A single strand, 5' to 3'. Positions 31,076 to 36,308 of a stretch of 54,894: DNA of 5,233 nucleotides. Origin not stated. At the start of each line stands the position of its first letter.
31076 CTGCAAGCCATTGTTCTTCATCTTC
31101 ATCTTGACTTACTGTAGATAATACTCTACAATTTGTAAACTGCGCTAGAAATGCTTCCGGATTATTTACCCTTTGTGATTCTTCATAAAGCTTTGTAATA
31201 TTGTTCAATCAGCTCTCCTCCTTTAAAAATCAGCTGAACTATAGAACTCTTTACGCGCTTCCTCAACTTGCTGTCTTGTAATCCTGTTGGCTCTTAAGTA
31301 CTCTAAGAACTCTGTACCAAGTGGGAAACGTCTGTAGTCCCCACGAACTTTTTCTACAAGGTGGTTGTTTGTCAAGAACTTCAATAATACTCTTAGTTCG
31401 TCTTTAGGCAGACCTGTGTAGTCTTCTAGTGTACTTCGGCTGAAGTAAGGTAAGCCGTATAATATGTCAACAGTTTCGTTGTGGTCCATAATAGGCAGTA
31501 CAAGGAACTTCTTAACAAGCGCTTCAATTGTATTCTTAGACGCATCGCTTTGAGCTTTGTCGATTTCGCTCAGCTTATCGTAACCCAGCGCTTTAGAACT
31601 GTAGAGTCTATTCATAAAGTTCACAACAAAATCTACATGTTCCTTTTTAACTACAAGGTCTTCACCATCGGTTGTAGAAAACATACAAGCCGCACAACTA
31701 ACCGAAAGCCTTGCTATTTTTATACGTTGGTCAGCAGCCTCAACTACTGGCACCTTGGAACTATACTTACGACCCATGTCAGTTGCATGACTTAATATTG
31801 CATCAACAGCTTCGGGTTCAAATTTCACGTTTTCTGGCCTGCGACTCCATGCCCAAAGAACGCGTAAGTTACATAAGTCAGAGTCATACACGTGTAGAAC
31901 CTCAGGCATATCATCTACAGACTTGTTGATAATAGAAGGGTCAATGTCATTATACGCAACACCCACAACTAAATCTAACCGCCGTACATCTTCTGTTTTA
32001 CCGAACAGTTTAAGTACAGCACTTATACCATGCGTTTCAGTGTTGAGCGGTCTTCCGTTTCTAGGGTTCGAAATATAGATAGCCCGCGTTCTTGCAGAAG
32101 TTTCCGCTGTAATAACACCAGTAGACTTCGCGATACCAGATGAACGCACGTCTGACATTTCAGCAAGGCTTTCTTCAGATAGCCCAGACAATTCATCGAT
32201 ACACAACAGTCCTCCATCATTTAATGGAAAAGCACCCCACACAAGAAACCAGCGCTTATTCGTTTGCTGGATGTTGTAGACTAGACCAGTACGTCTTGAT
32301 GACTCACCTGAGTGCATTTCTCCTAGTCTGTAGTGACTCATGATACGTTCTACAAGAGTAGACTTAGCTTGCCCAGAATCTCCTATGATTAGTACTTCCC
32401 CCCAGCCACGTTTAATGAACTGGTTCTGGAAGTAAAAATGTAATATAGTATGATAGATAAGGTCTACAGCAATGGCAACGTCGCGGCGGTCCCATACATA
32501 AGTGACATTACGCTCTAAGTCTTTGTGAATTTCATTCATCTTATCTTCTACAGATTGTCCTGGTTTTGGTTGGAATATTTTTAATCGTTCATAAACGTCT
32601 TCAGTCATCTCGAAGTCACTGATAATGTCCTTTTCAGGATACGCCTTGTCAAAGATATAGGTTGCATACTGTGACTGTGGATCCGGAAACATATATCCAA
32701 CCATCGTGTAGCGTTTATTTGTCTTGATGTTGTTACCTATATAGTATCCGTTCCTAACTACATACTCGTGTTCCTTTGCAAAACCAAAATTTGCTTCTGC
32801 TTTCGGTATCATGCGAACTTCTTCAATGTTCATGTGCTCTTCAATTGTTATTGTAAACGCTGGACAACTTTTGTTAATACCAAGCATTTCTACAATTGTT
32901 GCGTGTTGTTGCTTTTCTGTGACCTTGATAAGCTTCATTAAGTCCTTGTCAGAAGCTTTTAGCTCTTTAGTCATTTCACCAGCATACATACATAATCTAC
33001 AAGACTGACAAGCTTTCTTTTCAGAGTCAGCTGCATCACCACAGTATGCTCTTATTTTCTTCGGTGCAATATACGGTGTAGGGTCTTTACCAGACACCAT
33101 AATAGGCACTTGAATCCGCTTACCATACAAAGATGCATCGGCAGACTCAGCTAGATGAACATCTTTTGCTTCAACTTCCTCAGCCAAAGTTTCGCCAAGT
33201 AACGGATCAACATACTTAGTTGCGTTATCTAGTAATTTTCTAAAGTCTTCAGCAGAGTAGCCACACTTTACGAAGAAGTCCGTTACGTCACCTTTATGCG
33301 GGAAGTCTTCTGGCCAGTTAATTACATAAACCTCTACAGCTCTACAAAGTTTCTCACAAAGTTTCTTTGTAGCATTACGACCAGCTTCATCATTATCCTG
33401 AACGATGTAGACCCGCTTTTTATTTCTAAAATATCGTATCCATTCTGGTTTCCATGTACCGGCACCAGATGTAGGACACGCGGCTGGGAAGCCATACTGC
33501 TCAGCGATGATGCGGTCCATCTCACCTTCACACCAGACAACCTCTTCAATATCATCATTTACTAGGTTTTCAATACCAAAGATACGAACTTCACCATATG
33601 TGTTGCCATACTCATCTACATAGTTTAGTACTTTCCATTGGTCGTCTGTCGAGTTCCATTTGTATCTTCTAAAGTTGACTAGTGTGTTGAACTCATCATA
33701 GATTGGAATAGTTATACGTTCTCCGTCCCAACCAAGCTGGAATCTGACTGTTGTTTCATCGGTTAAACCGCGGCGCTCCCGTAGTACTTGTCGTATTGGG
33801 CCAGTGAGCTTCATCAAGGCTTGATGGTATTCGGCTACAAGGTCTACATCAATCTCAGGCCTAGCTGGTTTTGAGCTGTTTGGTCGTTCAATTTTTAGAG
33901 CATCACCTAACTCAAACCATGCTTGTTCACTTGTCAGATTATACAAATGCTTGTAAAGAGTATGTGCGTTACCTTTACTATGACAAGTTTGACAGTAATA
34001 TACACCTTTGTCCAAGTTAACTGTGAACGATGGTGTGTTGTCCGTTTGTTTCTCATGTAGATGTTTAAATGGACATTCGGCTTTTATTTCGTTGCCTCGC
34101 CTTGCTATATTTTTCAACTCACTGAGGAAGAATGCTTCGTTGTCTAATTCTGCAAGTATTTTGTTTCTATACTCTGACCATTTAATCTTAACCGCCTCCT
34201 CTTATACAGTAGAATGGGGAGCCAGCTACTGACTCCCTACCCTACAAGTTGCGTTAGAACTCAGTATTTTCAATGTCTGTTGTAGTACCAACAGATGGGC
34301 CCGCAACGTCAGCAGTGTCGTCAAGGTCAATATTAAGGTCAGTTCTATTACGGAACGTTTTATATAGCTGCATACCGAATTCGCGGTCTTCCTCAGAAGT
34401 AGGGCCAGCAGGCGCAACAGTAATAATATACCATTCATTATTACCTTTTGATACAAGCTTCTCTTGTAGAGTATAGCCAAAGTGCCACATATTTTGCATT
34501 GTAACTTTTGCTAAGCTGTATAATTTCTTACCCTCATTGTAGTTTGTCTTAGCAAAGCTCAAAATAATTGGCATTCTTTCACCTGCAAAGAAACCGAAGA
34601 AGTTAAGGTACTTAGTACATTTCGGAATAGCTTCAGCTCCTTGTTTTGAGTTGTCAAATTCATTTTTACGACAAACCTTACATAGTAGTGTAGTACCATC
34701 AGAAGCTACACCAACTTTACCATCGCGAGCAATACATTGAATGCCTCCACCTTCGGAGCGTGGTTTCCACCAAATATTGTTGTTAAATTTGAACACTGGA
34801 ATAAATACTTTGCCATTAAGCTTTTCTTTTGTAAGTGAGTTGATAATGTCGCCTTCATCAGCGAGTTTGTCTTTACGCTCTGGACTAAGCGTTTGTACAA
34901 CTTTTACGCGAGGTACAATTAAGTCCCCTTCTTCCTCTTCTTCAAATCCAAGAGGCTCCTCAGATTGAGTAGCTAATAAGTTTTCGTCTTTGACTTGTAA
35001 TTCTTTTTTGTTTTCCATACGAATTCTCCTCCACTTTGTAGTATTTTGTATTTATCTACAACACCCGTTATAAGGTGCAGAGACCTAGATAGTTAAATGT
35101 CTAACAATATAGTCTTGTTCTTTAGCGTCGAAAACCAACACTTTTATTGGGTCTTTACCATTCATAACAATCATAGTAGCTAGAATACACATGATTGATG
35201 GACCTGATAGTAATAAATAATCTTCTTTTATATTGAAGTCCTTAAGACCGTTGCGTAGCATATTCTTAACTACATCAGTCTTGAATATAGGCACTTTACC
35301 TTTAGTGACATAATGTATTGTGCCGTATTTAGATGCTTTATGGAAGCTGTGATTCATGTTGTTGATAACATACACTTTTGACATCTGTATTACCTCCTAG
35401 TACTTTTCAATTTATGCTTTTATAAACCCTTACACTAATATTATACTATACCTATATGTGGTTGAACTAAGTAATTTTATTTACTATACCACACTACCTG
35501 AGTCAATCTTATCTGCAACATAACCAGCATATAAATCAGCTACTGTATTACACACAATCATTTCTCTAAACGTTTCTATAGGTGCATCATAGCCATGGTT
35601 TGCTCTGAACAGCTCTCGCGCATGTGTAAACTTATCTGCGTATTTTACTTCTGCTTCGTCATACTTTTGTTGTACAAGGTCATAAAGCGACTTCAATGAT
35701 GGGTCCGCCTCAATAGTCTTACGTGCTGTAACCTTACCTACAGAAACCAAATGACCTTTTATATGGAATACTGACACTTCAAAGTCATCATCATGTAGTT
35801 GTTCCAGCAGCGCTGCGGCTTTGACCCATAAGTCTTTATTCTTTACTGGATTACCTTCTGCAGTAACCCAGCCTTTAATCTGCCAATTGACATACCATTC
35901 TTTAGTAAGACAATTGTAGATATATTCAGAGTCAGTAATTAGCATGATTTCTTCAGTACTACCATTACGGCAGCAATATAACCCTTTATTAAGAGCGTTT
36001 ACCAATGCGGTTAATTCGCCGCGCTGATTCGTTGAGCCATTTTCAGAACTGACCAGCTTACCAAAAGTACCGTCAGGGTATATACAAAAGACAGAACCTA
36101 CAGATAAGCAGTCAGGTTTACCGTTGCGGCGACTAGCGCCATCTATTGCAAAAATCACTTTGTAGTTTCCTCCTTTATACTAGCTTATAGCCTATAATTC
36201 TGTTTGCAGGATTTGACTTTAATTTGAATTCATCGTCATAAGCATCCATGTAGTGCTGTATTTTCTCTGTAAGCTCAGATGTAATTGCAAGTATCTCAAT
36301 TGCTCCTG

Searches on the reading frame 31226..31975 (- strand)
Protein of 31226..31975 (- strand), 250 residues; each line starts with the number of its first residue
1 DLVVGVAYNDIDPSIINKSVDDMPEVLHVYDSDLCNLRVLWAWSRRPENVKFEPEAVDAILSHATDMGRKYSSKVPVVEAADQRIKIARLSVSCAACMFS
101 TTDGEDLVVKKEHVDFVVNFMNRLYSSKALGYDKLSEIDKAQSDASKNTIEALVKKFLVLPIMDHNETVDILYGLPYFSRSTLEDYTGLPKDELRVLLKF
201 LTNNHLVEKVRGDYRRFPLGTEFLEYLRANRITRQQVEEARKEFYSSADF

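Call 73: search_protein_families(library=pfam, proteins=[window:31226-31975:-], max_evalue=10)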
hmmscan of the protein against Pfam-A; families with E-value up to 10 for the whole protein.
seq(250 aa): 0 families

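Call 74: search_solved_structures(query=window:31226-31975:-, max_evalue=10)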
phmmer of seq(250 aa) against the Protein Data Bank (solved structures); distinct sequences matched with E-value up to 10: 0.

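Call 102: predict_structure(alignment_id=A5)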
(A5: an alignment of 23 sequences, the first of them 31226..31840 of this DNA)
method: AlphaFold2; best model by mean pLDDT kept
length: 205 residues; sequences in the alignment: 23
mean_pLDDT: 79.9   pTM: 0.52
mean pLDDT of the five models: 79.9, 79.5, 79.3, 76.0, 73.7
residues with pLDDT >= 90: 72; 70-90: 88; 50-70: 23; < 50: 22
segments of 3 or more residues with pLDDT < 50: 82-99, 203-205
pLDDT, mean of each block of 10 residues (from residue 1): 85 91 63 68 91 88 94 81 40 44 79 90 90 88 90 90 85 83 91 82 50
secondary structure, 60 per line:
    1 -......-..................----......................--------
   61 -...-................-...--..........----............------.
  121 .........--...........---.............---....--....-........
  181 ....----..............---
elements in order: E5-7 H9-26 H31-52 E62-64 H66-81 H88-97 H102-113 H120-129 E132-134 H135-142 H146-158 E162-165 E168-171 H173-184 H189-202

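Call 104: fold_search(model_id=the predicted structure, library=pdb)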
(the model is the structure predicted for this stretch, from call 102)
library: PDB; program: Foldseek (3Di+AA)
matches with E <= 10: 1369; with E <= 0.001: 0
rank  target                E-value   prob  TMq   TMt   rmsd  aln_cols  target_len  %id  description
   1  6skl_4                2.2e-02  0.95  0.26  0.09  14.1       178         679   17  Cryo-EM structure of the CMG Fork Protection Complex at a replication fork - Conformation 1 (released 2020-05-06)
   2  7cb8_A                3.1e-02  0.77  0.30  0.17  16.4       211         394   16  Structure of a FIC-domain protein from Mycobacterium marinum in complex with CDP (released 2021-08-18)
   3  3bj6_B                3.6e-02  0.99  0.30  0.40  16.6       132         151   16  Crystal structure of MarR family transcription regulator SP03579 (released 2007-12-18)
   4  2pex_B                3.8e-02  0.97  0.27  0.39  13.8       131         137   14  Structure of reduced C22S OhrR from Xanthamonas Campestris (released 2007-12-11)
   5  7kym_B                3.8e-02  0.96  0.26  0.37  18.2       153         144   10  Crystal structure of the MarR family transcriptional regulator from Bradyrhizobium japonicum (released 2021-12-15)
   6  7dvu                  4.0e-02  0.93  0.28  0.37  15.9       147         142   20  Crystal structure of heme sensor protein PefR in complex with heme and cyanide (released 2021-09-29)
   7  5hlg_H                4.3e-02  0.97  0.30  0.42  18.4       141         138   13  Structure of reduced AbfR bound to DNA (released 2017-01-25)
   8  5aiq_B                4.5e-02  0.99  0.29  0.43  13.5       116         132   14  Crystal structure of ligand-free NadR (released 2016-03-02)
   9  3bj6_A                4.8e-02  0.98  0.30  0.39  16.6       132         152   16  Crystal structure of MarR family transcription regulator SP03579 (released 2007-12-18)
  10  6pco_A                5.0e-02  0.99  0.28  0.41  11.1       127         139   12  Mechanism for regulation of DNA binding of Bordetella bronchiseptica BpsR by 6-hydroxynicotinic acid (released 2019-11-06)
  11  7dvr                  5.0e-02  0.90  0.27  0.36  15.9       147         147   20  Crystal structure of heme sensor protein PefR from Streptococcus agalactiae in complex with heme (released 2021-09-29)
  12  5hlg_D                5.9e-02  0.95  0.30  0.42  18.3       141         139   13  Structure of reduced AbfR bound to DNA (released 2017-01-25)
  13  5hlg_B                5.9e-02  0.95  0.30  0.41  17.4       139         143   13  Structure of reduced AbfR bound to DNA (released 2017-01-25)
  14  7tjj_A                5.9e-02  0.35  0.21  0.11  15.8       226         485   11  S. cerevisiae ORC bound to 84 bp ARS1 DNA and Cdc6 (state 1) with docked Orc6 N-terminal domain (released 2022-10-05)
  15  4yif_D                6.2e-02  0.98  0.27  0.41  16.3       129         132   13  Crystal structure of Rv0880 (released 2015-06-10)
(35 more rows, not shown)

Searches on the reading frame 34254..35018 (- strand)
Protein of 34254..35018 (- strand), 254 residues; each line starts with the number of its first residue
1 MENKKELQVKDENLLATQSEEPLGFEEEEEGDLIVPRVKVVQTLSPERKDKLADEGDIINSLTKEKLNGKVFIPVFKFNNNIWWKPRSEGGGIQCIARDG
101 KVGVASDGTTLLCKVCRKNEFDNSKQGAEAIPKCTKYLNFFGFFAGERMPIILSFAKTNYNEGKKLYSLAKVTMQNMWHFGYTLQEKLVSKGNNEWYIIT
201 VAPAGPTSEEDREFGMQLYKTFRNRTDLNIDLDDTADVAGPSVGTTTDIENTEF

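Call 12: search_protein_families(library=phrogs, proteins=[window:34254-35018:-], max_evalue=0.01)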
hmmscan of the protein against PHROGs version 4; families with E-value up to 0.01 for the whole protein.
window:34254-35018:- (254 aa): 1 family
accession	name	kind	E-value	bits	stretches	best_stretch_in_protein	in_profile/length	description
phrog_2402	-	unknown function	5e-14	53.5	1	6-222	17-260/292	-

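Call 57: search_protein_families(library=pfam, proteins=[window:34254-35018:-], max_evalue=0.001)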
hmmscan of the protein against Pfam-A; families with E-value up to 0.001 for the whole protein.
window:34254-35018:- (254 aa): 1 family
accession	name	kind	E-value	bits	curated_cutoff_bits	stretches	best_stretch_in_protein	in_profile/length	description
PF23977.1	Pam3_Gp34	-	2e-25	90.5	27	1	15-224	11-231/235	Pam3 phage gp34-like protein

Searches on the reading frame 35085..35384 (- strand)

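Call 109: search_protein_families(library=pfam, proteins=[window:35085-35384:-], max_evalue=0.01)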
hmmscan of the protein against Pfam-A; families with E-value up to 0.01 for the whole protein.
window:35085-35384:- (99 aa): 1 family
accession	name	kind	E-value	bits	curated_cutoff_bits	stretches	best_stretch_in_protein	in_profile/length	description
PF23992.1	Pam3_gp32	-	4.8e-15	55.9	27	1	3-94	2-103/108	Phage Pam3 gp32-like protein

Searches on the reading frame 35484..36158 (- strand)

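Call 57: search_protein_families(library=pfam, proteins=[window:35484-36158:-], max_evalue=0.001)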
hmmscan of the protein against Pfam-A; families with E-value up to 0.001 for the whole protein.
window:35484-36158:- (224 aa): 1 family
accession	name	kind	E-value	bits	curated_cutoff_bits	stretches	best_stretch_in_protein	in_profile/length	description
PF00075.30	RNase_H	-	3.7e-18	66.5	25.8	1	2-137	5-123/141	RNase H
